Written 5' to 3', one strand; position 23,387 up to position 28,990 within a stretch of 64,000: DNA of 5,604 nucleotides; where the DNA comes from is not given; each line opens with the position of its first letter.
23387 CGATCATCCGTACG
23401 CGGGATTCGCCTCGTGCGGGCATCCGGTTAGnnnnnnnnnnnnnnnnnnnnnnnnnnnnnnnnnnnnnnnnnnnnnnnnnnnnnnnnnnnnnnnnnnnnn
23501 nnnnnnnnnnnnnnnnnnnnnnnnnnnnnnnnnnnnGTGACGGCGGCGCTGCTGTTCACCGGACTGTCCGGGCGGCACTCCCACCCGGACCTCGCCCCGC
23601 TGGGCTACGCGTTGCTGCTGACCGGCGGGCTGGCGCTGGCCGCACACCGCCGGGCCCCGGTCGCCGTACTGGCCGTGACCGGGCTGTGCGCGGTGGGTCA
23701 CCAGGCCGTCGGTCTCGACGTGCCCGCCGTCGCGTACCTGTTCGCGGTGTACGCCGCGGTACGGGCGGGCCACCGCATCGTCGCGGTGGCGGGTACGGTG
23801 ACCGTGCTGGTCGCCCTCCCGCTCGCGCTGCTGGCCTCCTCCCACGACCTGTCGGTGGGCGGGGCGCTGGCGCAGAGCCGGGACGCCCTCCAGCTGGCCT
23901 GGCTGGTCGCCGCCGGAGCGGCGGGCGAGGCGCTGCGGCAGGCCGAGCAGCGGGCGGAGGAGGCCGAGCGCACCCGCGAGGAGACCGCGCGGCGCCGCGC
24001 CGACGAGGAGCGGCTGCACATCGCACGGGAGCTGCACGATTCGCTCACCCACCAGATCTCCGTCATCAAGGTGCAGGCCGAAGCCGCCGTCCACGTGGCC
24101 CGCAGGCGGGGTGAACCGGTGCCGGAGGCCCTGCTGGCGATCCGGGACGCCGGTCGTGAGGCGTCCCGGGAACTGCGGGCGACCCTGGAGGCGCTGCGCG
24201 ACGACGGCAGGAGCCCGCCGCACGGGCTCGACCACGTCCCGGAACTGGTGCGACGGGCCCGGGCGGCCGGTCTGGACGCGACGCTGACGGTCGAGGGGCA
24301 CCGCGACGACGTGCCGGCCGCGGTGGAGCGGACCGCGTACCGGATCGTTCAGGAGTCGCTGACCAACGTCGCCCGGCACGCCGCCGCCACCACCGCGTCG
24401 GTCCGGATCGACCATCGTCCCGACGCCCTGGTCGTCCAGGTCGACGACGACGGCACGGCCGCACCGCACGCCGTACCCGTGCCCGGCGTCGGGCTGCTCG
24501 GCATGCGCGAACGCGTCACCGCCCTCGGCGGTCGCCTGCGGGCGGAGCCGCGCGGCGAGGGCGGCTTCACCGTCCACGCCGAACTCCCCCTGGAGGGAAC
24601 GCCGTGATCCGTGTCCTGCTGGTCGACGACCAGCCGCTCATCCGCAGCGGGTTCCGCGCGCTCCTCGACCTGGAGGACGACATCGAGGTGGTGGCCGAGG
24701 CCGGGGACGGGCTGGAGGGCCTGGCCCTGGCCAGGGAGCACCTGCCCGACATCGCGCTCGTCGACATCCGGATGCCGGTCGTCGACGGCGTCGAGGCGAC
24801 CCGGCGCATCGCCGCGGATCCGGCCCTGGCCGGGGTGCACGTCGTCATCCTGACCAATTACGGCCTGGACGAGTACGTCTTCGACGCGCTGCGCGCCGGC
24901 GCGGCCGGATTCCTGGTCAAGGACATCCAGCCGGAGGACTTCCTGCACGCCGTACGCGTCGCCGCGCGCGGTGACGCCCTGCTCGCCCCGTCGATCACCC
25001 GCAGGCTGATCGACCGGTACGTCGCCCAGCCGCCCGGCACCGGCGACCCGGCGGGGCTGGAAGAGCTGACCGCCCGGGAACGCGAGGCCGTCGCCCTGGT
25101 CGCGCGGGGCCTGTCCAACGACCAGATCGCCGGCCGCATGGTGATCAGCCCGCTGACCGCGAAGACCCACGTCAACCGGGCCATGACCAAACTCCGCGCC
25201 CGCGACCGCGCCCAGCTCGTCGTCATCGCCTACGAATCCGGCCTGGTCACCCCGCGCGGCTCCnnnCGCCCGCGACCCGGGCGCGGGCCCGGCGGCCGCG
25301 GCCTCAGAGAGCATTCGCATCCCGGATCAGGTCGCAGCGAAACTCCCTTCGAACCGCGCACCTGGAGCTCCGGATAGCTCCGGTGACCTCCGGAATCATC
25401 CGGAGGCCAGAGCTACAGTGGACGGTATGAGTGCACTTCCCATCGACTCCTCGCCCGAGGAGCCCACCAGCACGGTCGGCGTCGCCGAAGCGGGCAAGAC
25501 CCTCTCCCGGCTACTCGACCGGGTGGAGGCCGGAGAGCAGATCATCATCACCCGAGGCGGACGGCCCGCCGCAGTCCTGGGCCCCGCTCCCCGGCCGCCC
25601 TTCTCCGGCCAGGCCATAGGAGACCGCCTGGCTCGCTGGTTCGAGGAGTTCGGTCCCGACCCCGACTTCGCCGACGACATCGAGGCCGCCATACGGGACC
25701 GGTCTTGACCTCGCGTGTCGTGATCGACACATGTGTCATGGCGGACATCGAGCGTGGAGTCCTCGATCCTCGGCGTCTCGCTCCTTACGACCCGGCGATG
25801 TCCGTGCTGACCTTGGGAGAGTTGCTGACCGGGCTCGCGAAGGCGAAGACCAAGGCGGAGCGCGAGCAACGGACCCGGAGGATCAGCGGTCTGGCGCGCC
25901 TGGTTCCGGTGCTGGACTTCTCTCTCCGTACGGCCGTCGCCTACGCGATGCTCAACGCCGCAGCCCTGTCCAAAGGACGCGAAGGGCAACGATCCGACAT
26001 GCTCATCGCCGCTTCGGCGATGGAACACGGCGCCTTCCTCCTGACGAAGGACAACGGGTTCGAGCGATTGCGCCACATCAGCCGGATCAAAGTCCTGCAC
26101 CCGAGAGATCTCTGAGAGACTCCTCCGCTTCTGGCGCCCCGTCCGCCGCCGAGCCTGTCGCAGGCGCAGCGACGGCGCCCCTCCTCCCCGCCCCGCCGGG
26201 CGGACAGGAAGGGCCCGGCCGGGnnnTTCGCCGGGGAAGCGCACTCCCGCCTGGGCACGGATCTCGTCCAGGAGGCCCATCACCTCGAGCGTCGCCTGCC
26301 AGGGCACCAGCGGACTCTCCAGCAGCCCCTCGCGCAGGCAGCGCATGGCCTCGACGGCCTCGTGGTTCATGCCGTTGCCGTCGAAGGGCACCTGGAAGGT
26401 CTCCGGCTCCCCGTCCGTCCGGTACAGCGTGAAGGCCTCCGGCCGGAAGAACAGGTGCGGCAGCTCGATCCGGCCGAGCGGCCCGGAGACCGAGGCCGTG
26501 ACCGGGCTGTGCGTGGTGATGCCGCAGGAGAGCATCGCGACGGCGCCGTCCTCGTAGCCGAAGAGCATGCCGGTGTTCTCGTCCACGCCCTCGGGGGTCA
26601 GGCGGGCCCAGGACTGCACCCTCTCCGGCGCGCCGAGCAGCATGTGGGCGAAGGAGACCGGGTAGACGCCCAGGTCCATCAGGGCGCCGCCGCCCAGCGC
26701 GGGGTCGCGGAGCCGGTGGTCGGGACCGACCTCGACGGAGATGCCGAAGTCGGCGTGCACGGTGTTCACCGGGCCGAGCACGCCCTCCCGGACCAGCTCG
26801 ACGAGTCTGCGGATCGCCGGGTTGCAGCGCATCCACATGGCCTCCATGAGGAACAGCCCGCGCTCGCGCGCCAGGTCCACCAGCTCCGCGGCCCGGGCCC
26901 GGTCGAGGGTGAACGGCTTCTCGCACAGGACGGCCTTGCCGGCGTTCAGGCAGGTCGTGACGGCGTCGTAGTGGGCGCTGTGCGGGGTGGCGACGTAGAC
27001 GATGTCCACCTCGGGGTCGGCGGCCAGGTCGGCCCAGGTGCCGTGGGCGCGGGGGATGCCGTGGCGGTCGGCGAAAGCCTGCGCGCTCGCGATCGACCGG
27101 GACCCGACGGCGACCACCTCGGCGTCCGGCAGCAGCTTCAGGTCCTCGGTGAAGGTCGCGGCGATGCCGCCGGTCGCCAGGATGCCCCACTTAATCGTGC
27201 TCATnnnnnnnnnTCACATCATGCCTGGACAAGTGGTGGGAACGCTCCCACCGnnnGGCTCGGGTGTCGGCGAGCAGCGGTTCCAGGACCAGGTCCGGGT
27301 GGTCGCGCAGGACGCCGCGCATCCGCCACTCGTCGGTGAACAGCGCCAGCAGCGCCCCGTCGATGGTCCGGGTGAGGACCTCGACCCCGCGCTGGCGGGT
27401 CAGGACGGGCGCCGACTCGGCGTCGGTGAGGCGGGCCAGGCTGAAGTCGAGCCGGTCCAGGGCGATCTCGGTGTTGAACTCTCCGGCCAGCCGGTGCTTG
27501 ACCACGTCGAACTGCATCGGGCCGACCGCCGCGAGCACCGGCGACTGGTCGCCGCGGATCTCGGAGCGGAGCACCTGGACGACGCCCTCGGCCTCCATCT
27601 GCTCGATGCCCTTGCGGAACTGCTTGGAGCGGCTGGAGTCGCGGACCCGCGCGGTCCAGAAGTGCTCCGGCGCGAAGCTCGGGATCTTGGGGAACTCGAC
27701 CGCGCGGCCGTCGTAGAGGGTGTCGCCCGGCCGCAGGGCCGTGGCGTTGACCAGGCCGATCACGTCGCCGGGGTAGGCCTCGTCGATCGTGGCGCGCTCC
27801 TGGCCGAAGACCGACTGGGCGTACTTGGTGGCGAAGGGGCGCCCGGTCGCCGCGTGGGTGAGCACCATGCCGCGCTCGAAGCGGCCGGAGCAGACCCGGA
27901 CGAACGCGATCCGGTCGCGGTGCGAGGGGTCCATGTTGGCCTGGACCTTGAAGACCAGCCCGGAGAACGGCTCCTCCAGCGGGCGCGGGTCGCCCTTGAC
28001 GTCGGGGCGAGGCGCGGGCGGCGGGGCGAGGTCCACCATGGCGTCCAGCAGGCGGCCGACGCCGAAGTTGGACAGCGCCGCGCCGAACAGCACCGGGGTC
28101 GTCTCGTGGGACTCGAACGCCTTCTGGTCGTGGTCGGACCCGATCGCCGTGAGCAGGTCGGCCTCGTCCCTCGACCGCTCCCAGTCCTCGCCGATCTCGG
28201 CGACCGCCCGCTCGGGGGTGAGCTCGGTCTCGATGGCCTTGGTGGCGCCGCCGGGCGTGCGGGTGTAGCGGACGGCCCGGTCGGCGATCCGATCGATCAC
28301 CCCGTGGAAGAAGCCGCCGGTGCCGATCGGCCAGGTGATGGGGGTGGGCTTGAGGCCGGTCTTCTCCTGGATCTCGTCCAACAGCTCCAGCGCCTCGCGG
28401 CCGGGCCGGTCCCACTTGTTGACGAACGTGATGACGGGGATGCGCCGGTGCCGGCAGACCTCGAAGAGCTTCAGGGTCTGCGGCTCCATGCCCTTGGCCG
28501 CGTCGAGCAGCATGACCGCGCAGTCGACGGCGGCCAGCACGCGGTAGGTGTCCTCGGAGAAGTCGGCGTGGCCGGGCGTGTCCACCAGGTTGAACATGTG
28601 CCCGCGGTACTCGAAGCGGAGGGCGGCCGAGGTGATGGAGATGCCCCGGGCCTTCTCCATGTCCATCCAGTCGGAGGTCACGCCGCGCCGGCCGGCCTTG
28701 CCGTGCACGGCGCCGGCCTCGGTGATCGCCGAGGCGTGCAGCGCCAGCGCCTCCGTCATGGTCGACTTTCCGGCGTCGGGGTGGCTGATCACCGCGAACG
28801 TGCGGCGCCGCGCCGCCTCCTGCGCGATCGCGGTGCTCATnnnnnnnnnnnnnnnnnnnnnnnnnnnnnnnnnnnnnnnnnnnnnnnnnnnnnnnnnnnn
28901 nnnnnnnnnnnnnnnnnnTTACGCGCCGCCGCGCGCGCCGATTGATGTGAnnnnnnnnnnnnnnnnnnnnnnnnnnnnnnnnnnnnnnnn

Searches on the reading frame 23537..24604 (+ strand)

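Call 35: search_protein_families(library=pfam, proteins=[window:23537-24604:+], max_evalue=0.001)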
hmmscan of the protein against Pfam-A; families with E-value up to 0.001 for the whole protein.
window:23537-24604:+ (356 aa): 3 families
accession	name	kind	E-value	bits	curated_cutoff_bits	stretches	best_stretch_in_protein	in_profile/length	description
PF07730.19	HisKA_3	-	1.4e-15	58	24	1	158-223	1-66/68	Histidine kinase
PF02518.31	HATPase_c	-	1e-10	42.4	26.4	1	264-353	3-110/111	Histidine kinase-, DNA gyrase B-, and HSP90-like ATPase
PF23539.1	DUF7134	-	0.00052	20.2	27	1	4-134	20-152/155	Domain of unknown function (DUF7134)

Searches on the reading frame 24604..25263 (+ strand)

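Call 35: search_protein_families(library=pfam, proteins=[window:24604-25263:+], max_evalue=0.001)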
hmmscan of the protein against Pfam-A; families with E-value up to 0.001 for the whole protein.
window:24604-25263:+ (220 aa): 4 families
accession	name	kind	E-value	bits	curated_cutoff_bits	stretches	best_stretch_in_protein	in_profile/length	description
PF00072.30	Response_reg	-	6.3e-26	91.2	30.2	1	4-118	1-111/111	Response regulator receiver domain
PF00196.25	GerE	-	7.6e-15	54.7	23.5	1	154-209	2-57/57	Bacterial regulatory proteins, luxR family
PF08281.18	Sigma70_r4_2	-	4e-07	30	25.7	1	152-197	8-54/54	Sigma-70, region 4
PF04545.22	Sigma70_r4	-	0.00055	19.8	24.1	1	152-199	2-50/50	Sigma-70, region 4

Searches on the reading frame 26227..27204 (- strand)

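Call 35: search_protein_families(library=pfam, proteins=[window:26227-27204:-], max_evalue=0.001)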
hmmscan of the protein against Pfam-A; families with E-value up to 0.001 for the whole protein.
window:26227-27204:- (326 aa): 4 families
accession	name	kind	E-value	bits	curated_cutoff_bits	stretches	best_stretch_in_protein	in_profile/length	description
PF01408.29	GFO_IDH_MocA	-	5.4e-24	85.6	24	1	4-120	1-117/120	Oxidoreductase family, NAD-binding Rossmann fold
PF22725.1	GFO_IDH_MocA_C3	-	1.2e-21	77.5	27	1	132-246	2-123/124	GFO/IDH/MocA C-terminal domain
PF02894.22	GFO_IDH_MocA_C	-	5.9e-08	33.2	22.9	1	136-232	2-113/218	Oxidoreductase family, C-terminal alpha/beta domain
PF03447.22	NAD_binding_3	-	1.1e-05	26.5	24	1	12-116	3-110/116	Homoserine dehydrogenase, NAD binding domain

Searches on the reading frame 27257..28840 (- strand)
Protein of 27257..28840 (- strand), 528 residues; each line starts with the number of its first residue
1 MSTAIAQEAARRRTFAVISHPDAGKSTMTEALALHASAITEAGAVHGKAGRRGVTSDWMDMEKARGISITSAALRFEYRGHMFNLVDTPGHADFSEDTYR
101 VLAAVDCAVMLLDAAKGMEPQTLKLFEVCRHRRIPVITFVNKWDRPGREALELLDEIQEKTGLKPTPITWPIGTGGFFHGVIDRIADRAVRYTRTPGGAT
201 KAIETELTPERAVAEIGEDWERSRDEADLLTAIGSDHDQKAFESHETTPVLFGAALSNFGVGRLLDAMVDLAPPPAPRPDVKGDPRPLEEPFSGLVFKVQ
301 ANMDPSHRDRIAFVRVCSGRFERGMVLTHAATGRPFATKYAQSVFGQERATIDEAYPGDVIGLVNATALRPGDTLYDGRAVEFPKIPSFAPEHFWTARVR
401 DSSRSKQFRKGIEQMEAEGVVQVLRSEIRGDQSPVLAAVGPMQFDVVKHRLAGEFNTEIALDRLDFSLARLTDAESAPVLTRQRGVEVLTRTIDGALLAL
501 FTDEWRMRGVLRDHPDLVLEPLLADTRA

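Call 35: search_protein_families(library=pfam, proteins=[window:27257-28840:-], max_evalue=0.001)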
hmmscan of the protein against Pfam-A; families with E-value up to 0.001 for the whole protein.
window:27257-28840:- (528 aa): 5 families
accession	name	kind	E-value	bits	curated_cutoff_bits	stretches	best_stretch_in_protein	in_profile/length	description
PF00009.33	GTP_EFTU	-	3.7e-51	173.8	26.5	1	11-273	2-187/188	Elongation factor Tu GTP binding domain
PF16658.11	RF3_C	-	2.4e-36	124.9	40.1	1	383-508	1-129/132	Class II release factor RF3, C-terminal domain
PF22042.2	EF-G_D2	-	1.6e-23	83.1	27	1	291-377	1-83/84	Elongation factor G domain 2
PF01926.29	MMR_HSR1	-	3e-07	31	21.9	1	16-142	3-113/113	50S ribosome-binding GTPase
PF03144.31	GTP_EFTU_D2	-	5.1e-05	24.1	30.3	1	310-375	2-72/73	Elongation factor Tu domain 2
